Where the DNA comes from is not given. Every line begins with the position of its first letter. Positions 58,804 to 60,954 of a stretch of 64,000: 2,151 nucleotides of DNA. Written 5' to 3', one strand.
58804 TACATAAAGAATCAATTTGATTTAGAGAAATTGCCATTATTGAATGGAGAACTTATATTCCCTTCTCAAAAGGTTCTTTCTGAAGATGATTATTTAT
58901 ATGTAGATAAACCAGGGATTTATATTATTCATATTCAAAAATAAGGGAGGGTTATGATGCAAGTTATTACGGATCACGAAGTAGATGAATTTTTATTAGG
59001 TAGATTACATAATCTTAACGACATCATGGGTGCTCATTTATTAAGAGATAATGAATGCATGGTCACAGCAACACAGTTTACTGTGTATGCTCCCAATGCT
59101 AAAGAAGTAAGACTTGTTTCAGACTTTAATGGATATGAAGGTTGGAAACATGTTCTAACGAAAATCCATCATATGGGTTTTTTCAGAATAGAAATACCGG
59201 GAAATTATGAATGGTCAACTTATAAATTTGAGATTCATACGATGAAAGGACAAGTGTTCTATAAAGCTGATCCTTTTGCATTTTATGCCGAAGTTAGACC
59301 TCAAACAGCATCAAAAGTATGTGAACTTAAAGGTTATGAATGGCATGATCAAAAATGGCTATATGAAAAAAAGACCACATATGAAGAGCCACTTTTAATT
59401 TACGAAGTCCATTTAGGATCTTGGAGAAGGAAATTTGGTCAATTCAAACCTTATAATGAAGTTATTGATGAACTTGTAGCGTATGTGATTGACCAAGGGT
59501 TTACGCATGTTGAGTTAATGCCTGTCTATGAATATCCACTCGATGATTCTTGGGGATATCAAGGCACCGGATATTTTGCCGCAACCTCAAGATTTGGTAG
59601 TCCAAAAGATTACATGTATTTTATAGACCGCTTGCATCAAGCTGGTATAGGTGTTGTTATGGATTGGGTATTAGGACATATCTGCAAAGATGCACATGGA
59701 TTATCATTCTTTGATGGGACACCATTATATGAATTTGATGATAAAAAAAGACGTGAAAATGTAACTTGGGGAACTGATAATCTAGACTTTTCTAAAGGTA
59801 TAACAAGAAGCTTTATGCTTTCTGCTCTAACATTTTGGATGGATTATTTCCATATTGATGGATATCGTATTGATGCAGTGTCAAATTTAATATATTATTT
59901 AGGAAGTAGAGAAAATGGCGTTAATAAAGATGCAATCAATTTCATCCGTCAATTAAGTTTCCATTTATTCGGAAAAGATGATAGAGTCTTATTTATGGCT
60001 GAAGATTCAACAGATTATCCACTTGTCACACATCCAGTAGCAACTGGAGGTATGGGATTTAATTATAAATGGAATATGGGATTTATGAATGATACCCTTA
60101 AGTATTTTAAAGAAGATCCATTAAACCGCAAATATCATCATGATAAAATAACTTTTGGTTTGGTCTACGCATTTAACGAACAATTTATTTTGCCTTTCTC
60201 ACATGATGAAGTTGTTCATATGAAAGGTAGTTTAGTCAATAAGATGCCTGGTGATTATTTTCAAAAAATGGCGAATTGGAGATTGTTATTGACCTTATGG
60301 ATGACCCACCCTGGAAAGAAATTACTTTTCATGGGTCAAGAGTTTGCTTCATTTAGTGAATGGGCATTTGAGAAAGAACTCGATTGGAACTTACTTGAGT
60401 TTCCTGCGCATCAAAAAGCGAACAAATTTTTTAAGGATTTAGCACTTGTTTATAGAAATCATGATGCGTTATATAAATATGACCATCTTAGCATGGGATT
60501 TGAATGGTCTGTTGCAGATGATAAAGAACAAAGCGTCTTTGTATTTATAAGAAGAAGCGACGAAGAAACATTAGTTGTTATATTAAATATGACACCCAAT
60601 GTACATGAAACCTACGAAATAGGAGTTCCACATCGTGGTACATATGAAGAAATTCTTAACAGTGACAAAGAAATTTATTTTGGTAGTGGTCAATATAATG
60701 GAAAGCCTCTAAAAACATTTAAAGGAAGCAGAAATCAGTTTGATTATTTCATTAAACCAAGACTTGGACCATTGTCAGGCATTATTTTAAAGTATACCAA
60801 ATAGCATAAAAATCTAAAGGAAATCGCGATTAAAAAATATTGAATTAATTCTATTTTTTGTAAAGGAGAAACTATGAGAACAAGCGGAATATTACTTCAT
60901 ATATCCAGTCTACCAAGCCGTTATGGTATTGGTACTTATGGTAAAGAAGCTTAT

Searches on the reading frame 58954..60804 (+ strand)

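Call 40: search_protein_families(library=pfam, proteins=[window:58954-60804:+])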
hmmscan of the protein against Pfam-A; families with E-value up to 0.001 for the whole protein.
window:58954-60804:+ (616 aa): 4 families
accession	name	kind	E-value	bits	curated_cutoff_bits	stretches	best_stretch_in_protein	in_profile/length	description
PF02806.24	Alpha-amylase_C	-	2.4e-20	73.1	21.2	1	518-614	1-94/95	Alpha amylase, C-terminal all-beta domain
PF02922.24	CBM_48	-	1.4e-13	51.4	22.4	1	25-109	2-83/83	Carbohydrate-binding module 48 (Isoamylase N-terminal domain)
PF00128.31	Alpha-amylase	-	1.6e-13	51.1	22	1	174-246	24-95/446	Alpha amylase, catalytic domain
PF22019.2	GlgB_N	-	1.3e-08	35.3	27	1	8-107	3-93/94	alpha-1,4-glucan branching enzyme GlgB, N-terminal domain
